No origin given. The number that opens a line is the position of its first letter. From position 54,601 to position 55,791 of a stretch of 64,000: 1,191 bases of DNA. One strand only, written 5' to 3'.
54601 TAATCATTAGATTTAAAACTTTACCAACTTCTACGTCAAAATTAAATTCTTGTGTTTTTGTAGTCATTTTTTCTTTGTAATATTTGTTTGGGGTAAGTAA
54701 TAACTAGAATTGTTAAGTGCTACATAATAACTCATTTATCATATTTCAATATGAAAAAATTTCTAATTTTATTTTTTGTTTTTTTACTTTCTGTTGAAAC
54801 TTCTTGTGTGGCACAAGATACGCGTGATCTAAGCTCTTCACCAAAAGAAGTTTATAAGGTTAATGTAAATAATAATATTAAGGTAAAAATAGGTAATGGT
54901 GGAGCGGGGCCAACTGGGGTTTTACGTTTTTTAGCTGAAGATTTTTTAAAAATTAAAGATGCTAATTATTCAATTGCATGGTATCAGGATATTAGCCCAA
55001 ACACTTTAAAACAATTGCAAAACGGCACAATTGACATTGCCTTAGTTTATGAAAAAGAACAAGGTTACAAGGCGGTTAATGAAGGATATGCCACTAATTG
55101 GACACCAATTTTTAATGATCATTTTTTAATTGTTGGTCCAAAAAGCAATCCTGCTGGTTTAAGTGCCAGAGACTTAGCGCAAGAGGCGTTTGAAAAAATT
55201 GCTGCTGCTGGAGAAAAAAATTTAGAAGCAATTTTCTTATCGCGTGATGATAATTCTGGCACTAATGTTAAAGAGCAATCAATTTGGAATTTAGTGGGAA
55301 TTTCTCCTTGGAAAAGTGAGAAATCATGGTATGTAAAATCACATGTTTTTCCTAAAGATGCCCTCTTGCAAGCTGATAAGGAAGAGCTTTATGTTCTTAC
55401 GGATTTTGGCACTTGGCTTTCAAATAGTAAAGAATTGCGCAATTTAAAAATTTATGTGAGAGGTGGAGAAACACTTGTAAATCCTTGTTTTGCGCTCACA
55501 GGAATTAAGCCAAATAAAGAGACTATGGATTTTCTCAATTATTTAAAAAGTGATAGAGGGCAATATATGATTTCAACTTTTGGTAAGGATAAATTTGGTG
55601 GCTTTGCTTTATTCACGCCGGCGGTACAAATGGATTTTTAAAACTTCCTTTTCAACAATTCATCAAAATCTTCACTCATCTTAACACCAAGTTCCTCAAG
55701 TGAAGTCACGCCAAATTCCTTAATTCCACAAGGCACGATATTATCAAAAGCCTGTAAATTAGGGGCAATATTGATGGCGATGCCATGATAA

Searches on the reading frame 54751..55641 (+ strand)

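Call 22: search_protein_families(library=pfam, proteins=[window:54751-55641:+])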
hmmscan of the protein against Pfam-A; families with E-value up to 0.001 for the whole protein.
window:54751-55641:+ (296 aa): 1 family
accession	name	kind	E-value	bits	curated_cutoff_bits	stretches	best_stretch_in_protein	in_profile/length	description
PF12849.12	PBP_like_2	-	8.6e-19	68.8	27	1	58-268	24-266/267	PBP superfamily domain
